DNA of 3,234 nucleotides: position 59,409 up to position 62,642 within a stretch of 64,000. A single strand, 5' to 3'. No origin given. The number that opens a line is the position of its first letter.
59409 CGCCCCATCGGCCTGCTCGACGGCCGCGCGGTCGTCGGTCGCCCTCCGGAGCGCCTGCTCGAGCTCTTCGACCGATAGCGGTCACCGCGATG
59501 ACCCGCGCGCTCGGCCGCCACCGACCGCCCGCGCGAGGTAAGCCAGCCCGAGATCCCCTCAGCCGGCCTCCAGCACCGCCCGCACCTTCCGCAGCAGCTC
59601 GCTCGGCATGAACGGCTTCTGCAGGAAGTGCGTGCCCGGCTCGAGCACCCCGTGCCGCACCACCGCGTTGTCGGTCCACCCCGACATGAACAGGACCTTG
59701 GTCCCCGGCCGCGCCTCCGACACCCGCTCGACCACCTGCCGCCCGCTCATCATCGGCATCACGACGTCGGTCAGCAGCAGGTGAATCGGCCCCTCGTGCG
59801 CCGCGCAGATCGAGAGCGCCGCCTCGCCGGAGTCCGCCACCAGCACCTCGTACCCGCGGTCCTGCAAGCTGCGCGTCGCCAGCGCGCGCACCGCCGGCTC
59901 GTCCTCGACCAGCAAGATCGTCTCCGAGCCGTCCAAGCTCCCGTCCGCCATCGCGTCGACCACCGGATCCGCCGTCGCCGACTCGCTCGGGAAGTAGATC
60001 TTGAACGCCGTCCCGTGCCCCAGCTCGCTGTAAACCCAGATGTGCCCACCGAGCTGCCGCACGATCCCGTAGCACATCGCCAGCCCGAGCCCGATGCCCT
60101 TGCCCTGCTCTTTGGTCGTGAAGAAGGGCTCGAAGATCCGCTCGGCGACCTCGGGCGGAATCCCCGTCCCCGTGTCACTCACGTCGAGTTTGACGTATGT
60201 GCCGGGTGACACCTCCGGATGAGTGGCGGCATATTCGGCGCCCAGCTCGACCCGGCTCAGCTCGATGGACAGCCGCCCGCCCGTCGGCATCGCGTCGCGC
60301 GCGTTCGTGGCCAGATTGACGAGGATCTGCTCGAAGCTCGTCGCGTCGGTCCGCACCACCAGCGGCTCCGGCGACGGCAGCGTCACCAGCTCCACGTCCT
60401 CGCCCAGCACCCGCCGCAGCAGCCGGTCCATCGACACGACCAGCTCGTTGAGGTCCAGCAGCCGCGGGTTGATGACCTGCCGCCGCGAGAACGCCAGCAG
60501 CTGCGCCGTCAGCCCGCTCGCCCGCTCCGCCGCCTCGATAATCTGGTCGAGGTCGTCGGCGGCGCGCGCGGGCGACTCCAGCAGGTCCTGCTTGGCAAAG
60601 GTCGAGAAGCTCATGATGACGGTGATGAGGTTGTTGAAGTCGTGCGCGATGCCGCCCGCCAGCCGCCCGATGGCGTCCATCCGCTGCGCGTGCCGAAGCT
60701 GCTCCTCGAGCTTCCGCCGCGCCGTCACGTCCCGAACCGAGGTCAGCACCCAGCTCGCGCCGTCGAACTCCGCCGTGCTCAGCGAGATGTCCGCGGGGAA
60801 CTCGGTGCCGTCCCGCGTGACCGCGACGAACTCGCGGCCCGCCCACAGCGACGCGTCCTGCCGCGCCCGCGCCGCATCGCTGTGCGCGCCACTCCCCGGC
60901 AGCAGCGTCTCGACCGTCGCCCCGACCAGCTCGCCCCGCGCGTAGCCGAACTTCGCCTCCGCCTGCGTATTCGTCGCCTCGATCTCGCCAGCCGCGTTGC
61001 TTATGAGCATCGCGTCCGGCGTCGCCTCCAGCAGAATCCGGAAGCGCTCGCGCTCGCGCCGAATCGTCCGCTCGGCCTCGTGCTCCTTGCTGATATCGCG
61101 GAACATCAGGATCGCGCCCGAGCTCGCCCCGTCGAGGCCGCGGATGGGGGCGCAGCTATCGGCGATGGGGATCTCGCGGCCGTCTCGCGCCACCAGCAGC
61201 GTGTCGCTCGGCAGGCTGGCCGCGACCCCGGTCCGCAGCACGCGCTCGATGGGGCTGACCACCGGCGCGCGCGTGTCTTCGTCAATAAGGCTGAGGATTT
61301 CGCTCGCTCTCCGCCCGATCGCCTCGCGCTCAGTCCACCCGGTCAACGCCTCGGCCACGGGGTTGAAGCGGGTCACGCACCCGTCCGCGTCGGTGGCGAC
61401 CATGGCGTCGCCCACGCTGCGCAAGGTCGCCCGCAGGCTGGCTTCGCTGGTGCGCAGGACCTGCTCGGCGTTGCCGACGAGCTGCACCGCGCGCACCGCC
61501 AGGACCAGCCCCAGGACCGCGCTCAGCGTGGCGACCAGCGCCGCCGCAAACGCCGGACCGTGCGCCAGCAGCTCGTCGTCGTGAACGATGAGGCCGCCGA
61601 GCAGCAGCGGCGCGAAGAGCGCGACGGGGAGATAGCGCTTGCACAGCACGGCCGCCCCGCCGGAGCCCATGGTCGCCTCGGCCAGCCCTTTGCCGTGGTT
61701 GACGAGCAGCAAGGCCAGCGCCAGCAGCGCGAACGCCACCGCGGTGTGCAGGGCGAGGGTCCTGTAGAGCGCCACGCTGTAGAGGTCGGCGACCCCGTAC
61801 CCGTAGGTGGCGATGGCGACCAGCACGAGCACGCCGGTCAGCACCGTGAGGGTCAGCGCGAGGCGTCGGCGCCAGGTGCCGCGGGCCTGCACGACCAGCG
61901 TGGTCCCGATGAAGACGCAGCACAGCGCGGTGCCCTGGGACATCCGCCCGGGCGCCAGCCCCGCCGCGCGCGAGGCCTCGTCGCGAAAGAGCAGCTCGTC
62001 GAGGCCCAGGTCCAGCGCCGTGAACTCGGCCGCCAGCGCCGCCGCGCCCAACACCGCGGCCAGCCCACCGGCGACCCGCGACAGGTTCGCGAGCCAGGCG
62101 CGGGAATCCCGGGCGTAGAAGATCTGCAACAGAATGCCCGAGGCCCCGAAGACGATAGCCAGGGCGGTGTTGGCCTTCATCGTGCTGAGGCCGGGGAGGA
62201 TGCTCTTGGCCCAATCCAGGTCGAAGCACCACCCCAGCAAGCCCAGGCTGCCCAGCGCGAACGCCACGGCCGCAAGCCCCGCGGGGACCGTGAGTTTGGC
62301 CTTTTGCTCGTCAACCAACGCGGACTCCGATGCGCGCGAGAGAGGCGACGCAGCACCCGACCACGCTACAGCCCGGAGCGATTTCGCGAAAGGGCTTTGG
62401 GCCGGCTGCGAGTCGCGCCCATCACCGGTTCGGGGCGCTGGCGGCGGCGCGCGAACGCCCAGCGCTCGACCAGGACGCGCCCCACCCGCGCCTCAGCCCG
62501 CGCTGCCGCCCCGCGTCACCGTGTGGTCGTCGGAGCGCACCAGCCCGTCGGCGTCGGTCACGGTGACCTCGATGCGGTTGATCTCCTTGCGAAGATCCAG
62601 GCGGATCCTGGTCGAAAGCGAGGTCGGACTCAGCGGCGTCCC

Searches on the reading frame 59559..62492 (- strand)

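Call 35: search_protein_families(library=pfam, proteins=[window:59559-62492:-], max_evalue=0.0001)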
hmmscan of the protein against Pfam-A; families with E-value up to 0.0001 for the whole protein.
window:59559-62492:- (977 aa): 7 families
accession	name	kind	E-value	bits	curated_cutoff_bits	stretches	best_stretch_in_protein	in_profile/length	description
PF02518.31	HATPase_c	-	1.8e-24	86.7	26.4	1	716-837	2-110/111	Histidine kinase-, DNA gyrase B-, and HSP90-like ATPase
PF13426.13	PAS_9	-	2.1e-21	76.6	27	2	362-468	2-102/103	PAS domain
PF08448.16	PAS_4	-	1.3e-20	74.1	23.1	2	358-471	2-109/110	PAS fold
PF00072.30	Response_reg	-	3.4e-20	72.7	30.2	1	859-970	1-110/111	Response regulator receiver domain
PF00989.32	PAS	-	2.3e-19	69.9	22.6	1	353-467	3-113/113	PAS fold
PF13188.13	PAS_8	-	1.8e-10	40.8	21.8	0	482-533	1-49/65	PAS domain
PF00512.31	HisKA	-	1.2e-07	32.1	26.9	1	609-672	3-64/66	His Kinase A (phospho-acceptor) domain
